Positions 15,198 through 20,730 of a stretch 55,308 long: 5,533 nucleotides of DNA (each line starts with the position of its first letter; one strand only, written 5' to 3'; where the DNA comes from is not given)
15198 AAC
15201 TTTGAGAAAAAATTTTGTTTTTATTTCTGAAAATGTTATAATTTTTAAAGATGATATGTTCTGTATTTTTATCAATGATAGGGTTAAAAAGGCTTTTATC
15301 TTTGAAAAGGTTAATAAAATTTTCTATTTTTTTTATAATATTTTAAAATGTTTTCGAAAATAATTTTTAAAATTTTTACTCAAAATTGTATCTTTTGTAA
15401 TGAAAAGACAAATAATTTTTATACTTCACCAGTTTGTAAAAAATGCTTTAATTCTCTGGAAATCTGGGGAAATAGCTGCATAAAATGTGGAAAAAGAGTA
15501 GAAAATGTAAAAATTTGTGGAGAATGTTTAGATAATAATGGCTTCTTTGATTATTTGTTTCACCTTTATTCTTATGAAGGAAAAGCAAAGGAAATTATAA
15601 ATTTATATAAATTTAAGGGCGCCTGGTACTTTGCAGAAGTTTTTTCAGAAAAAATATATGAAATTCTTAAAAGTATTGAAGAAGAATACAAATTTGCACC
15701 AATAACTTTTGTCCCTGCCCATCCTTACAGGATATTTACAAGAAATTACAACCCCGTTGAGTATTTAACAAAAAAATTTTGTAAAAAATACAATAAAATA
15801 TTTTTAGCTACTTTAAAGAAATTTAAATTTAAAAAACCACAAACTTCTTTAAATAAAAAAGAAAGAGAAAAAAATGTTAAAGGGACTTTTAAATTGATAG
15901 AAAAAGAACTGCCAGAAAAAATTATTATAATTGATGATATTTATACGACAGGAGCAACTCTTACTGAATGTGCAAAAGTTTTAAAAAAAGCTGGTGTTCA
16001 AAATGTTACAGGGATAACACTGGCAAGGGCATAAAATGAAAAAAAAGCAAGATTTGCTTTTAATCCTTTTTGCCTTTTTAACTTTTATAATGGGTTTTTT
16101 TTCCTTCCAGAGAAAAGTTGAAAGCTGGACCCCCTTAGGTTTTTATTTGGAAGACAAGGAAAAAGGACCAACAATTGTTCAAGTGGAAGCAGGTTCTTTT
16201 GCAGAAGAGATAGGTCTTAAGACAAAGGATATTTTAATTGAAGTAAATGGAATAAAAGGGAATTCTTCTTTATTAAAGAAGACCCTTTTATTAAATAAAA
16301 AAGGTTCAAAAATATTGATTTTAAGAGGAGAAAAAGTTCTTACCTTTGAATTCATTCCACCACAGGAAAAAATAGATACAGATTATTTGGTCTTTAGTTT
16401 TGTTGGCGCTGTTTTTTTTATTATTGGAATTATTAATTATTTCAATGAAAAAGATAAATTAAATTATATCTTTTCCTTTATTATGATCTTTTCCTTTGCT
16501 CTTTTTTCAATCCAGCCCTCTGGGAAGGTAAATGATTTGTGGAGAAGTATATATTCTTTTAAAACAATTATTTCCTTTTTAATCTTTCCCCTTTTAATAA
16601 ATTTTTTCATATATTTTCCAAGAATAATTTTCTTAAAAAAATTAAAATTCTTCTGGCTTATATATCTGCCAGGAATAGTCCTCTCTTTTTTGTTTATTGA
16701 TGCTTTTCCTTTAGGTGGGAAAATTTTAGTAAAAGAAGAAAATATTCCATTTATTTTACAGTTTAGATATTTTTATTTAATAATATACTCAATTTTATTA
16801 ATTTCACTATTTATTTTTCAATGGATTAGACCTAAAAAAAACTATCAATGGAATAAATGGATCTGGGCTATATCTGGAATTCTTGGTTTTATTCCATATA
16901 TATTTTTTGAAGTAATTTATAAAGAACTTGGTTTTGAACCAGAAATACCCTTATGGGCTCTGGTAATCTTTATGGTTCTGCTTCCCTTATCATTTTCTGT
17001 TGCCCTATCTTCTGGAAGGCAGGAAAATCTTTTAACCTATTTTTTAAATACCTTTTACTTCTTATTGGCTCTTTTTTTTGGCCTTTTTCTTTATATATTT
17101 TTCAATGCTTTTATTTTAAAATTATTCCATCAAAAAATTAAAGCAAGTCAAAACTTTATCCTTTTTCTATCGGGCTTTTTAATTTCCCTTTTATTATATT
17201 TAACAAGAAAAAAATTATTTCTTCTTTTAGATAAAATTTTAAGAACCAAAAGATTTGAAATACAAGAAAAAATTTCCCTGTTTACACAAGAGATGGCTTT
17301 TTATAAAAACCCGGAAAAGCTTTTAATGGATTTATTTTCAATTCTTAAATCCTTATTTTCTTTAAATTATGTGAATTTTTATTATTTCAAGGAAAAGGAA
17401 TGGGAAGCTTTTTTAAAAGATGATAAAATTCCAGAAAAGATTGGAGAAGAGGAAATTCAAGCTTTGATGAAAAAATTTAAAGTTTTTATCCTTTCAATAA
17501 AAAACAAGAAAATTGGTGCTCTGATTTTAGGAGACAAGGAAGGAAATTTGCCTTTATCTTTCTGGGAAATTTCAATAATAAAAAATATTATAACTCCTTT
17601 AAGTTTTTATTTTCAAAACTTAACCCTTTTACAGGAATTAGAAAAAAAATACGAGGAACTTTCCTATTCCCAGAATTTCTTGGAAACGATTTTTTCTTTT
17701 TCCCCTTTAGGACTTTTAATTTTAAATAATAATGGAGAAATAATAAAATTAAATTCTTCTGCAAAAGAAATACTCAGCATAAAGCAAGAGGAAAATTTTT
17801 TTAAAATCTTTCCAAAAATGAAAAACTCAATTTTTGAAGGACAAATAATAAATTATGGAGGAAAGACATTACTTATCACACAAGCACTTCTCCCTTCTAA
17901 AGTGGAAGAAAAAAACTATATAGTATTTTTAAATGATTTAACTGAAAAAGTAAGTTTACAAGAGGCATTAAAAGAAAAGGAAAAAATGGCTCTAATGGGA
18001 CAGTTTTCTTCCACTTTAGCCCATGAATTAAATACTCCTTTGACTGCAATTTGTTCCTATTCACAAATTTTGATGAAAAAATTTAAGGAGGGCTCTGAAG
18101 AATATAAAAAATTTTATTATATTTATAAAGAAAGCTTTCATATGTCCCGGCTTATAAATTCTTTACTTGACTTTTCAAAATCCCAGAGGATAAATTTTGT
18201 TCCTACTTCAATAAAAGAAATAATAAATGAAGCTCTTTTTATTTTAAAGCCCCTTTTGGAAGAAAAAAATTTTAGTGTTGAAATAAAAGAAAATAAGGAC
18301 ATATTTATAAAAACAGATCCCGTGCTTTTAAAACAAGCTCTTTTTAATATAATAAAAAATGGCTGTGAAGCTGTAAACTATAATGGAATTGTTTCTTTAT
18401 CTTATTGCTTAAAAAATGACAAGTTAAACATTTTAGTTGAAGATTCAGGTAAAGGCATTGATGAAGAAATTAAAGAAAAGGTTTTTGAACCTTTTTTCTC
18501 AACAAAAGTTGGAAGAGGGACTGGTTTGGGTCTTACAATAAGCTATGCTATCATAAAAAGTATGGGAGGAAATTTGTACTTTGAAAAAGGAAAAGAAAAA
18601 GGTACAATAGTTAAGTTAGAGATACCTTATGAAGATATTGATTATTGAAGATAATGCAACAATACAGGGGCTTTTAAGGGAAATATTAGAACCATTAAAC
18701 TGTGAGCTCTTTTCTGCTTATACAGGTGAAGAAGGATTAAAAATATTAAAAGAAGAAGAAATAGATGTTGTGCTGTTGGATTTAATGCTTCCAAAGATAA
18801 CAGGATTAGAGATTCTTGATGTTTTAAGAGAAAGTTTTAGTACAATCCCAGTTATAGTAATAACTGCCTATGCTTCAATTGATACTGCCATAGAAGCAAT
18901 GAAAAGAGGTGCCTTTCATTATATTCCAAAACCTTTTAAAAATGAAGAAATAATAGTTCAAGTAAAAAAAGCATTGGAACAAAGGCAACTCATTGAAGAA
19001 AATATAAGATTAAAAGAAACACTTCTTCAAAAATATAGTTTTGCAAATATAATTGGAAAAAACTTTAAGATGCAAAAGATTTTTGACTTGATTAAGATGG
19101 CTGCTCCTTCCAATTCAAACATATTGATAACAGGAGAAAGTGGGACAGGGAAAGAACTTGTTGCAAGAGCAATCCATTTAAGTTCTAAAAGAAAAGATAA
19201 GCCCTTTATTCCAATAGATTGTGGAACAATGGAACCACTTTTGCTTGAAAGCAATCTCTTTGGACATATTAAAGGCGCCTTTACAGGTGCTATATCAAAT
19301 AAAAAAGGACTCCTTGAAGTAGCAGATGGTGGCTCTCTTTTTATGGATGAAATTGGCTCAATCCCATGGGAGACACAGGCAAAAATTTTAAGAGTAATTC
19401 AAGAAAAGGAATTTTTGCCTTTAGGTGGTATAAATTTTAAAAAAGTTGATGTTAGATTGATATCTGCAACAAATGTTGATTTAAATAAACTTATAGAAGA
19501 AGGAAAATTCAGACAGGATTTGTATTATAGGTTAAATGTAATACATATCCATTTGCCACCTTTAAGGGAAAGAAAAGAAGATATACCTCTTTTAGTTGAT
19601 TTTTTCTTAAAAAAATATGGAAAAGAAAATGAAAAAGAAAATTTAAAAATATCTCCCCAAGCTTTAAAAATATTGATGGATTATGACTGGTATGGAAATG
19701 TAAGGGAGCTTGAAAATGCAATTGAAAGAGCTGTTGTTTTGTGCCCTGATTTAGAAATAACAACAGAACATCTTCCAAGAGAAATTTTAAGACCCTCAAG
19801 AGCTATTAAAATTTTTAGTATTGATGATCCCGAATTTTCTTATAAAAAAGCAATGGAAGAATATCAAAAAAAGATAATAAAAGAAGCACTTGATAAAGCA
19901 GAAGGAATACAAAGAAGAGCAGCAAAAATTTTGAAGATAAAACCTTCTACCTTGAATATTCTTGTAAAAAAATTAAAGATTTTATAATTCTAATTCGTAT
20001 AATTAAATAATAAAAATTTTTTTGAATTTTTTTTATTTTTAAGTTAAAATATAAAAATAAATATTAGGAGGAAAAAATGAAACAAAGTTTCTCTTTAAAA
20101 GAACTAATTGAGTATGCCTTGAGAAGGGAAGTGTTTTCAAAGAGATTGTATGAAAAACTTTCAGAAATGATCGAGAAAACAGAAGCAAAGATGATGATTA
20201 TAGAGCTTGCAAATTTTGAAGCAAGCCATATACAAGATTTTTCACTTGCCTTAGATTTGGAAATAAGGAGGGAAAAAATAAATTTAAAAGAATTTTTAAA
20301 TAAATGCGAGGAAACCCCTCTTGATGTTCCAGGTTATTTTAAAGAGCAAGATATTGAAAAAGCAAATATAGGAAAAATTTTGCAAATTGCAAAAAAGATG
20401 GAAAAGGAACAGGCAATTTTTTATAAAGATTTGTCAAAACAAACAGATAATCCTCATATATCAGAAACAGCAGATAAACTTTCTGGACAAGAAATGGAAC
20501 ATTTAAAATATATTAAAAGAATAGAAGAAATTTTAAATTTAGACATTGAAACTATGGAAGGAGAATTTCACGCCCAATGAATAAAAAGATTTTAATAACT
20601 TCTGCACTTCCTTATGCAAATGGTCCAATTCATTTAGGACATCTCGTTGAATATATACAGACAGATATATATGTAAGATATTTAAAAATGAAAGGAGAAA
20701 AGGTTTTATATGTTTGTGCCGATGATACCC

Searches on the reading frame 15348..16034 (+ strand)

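Call 30: search_protein_families(library=pfam, proteins=[window:15348-16034:+], max_evalue=0.0001)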
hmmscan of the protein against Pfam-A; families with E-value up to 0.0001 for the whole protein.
window:15348-16034:+ (228 aa): 2 families
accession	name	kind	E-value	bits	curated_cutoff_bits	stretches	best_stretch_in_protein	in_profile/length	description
PF18912.6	DZR_2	-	1.4e-08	34.9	27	1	9-61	5-56/56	Double zinc ribbon domain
PF00156.33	Pribosyltran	-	6.5e-06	26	26.3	1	163-226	53-124/158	Phosphoribosyl transferase domain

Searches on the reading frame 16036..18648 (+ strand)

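Call 30: search_protein_families(library=pfam, proteins=[window:16036-18648:+], max_evalue=0.0001)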
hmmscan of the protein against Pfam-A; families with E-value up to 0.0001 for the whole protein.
window:16036-18648:+ (870 aa): 2 families
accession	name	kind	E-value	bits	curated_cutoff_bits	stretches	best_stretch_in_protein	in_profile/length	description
PF02518.31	HATPase_c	-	2.1e-19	70.4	26.4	1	761-866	2-110/111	Histidine kinase-, DNA gyrase B-, and HSP90-like ATPase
PF00512.31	HisKA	-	9.8e-14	51.6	26.9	1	654-717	2-64/66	His Kinase A (phospho-acceptor) domain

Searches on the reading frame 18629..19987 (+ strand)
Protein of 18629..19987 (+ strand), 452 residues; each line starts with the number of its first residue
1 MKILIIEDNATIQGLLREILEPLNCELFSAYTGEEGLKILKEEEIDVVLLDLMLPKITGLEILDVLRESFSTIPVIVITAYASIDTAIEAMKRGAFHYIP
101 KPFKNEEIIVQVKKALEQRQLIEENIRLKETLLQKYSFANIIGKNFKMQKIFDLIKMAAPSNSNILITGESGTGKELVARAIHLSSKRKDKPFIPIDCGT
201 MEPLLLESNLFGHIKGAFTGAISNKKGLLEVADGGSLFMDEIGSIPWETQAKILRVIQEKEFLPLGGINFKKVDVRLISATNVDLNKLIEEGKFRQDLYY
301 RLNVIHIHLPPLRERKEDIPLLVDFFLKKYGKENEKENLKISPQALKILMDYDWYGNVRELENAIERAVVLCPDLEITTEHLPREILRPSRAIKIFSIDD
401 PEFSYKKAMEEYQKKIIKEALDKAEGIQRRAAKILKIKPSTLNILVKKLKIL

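Call 30: search_protein_families(library=pfam, proteins=[window:18629-19987:+], max_evalue=0.0001)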
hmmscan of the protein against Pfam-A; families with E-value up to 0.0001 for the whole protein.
window:18629-19987:+ (452 aa): 5 families
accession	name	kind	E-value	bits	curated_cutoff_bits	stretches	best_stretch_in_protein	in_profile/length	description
PF00158.32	Sigma54_activat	-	4.8e-67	225.3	20.2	1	141-308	1-168/168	Sigma-54 interaction domain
PF25601.1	AAA_lid_14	-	6.9e-29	99.9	27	1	313-389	1-77/87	AAA+ ATPase lid domain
PF00072.30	Response_reg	-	9.4e-29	100.3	30.2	1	3-112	1-110/111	Response regulator receiver domain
PF14532.12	Sigma54_activ_2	-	3.3e-24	86.1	25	1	142-312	1-138/138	Sigma-54 interaction domain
PF02954.25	HTH_8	-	6e-06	26.3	22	1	409-442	2-35/42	Bacterial regulatory protein, Fis family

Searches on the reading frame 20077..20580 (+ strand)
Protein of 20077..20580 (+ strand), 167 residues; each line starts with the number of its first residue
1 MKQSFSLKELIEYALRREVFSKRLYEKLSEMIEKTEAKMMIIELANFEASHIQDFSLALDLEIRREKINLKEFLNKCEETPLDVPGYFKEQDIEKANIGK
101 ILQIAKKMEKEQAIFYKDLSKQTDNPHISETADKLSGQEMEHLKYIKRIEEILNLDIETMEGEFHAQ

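Call 30: search_protein_families(library=pfam, proteins=[window:20077-20580:+], max_evalue=0.0001)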
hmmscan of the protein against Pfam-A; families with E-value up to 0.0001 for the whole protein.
window:20077-20580:+ (167 aa): 1 family
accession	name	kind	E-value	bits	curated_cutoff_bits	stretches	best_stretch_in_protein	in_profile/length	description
PF02915.23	Rubrerythrin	-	3.1e-07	31.3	22.8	0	9-148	1-135/137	Rubrerythrin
